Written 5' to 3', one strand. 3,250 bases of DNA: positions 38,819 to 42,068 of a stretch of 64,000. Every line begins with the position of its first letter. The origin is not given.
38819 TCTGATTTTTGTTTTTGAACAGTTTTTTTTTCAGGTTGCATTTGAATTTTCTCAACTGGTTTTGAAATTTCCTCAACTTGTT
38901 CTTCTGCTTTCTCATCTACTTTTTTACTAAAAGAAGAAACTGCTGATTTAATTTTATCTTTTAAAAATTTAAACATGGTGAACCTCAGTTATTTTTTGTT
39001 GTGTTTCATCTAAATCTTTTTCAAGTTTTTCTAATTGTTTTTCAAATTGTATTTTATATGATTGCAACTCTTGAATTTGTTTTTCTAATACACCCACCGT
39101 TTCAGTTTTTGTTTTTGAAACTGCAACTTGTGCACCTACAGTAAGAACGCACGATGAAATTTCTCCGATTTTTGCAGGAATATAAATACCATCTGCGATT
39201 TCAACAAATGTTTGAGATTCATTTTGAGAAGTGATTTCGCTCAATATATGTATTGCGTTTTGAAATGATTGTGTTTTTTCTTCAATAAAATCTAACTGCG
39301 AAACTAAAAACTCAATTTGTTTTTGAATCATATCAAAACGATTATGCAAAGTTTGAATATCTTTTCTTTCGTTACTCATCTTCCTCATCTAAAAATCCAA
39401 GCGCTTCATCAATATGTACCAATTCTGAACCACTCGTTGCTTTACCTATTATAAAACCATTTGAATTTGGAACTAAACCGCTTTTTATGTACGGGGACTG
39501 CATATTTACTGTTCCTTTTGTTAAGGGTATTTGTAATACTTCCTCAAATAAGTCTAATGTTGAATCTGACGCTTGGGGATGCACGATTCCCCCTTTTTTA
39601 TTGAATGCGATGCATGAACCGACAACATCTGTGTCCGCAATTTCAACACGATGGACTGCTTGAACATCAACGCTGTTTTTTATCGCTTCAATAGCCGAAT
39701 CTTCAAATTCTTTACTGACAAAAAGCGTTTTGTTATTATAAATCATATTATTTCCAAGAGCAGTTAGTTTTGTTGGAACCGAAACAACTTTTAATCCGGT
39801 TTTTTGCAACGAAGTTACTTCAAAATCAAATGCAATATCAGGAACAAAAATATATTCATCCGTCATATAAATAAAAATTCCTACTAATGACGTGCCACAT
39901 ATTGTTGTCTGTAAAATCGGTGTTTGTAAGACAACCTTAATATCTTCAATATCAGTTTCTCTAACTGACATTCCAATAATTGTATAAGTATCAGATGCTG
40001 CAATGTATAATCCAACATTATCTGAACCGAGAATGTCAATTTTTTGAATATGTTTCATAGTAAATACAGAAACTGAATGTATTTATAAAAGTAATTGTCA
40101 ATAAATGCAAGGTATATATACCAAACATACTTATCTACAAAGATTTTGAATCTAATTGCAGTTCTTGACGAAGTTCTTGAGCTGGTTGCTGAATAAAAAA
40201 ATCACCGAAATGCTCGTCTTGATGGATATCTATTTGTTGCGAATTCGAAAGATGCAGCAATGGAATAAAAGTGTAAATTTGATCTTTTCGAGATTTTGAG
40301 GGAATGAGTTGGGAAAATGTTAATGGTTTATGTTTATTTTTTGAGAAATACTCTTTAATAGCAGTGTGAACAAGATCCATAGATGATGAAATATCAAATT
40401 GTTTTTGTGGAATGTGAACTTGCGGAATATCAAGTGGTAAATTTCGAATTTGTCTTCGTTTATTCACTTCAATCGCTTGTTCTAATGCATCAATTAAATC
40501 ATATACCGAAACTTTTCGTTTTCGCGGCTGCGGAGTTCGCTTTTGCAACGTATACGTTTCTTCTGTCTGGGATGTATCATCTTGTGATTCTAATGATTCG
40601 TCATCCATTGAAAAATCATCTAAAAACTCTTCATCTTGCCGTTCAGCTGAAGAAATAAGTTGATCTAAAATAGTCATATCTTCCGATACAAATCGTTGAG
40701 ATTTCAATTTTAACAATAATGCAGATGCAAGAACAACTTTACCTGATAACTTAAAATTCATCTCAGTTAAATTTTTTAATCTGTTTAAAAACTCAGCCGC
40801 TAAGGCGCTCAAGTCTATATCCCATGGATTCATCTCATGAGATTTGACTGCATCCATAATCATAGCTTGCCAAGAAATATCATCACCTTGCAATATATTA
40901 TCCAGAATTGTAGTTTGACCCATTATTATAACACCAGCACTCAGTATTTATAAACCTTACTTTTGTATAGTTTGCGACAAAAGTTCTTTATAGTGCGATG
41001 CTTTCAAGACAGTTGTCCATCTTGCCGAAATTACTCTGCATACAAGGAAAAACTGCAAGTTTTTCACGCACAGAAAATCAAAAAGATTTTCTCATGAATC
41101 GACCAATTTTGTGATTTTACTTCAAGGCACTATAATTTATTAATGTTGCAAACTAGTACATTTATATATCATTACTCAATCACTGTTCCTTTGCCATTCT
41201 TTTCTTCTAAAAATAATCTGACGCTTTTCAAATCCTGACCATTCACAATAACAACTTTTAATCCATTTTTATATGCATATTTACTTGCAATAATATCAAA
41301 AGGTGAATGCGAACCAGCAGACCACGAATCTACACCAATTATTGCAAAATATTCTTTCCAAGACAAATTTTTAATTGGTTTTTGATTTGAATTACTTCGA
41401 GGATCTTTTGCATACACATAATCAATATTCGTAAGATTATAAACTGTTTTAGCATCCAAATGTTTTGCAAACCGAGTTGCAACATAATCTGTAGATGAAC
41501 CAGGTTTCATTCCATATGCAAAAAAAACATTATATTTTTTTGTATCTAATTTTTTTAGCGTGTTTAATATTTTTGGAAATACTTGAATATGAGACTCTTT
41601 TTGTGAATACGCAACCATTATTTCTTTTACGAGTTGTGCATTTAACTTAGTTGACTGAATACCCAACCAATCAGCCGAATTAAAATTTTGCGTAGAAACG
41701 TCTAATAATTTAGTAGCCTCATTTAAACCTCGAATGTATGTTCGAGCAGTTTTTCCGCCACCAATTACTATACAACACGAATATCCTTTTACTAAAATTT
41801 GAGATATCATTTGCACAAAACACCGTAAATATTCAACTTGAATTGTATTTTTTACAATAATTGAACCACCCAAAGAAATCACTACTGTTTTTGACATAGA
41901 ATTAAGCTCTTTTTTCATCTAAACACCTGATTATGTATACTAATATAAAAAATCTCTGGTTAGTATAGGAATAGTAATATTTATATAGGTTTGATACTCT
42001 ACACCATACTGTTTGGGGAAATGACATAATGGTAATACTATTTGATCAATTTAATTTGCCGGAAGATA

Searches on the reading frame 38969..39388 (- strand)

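Call 44: search_protein_families(library=pfam, proteins=[window:38969-39388:-], max_evalue=0.001)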
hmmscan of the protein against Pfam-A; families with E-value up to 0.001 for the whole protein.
window:38969-39388:- (139 aa): 1 family
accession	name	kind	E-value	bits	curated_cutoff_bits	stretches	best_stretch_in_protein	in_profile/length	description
PF02996.22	Prefoldin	-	6e-16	58.9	23.2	1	21-136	1-117/120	Prefoldin subunit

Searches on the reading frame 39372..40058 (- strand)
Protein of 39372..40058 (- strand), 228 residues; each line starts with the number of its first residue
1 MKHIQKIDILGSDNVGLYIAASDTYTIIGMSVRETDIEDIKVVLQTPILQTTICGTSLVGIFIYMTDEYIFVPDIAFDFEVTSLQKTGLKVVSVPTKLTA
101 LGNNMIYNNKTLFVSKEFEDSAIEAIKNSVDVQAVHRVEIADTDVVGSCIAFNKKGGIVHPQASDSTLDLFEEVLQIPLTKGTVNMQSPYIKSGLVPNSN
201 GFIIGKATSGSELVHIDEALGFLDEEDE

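Call 44: search_protein_families(library=pfam, proteins=[window:39372-40058:-], max_evalue=0.001)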
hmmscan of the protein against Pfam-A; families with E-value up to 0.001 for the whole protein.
window:39372-40058:- (228 aa): 1 family
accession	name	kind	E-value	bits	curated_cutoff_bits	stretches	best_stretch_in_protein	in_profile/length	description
PF01912.23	eIF-6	-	5.8e-50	169.9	25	1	6-201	1-196/197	eIF-6 family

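Call 53: find_encoding_contigs(protein=window:39372-40058:-, flank=1000, max_places=3)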
Protein window:39372-40058:- (228 aa): no gene with exactly this product is on record in the collection.

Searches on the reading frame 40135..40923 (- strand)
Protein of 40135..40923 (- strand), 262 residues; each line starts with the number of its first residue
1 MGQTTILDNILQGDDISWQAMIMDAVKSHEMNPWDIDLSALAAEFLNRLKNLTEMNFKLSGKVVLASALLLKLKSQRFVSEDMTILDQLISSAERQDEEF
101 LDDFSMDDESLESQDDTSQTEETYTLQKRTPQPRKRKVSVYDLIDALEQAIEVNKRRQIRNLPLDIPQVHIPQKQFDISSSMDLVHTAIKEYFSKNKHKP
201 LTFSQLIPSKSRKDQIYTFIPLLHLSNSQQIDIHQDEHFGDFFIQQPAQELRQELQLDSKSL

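Call 44: search_protein_families(library=pfam, proteins=[window:40135-40923:-], max_evalue=0.001)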
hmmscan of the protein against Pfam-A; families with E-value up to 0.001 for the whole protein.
window:40135-40923:- (262 aa): 2 families
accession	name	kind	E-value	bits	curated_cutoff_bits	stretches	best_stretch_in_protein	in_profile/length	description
PF02616.19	SMC_ScpA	-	1.1e-13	52.2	24.6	1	27-245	3-230/232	Segregation and condensation protein ScpA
PF05786.19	Cnd2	-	0.00015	21.1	29.8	0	217-246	735-764/764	Condensin complex subunit 2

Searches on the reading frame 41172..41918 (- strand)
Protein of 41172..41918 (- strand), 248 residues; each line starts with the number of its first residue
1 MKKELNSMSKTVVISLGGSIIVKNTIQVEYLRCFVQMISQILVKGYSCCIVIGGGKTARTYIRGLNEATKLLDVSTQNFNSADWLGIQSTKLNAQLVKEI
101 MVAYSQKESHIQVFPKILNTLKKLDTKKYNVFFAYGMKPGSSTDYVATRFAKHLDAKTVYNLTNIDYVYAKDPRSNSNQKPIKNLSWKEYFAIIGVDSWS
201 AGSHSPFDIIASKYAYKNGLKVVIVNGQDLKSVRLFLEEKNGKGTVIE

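Call 44: search_protein_families(library=pfam, proteins=[window:41172-41918:-], max_evalue=0.001)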
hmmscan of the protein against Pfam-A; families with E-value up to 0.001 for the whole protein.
window:41172-41918:- (248 aa): 1 family
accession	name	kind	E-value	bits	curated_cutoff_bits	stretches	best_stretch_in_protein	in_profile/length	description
PF00696.33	AA_kinase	-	2.8e-27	96.4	24.9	1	10-226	1-234/234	Amino acid kinase family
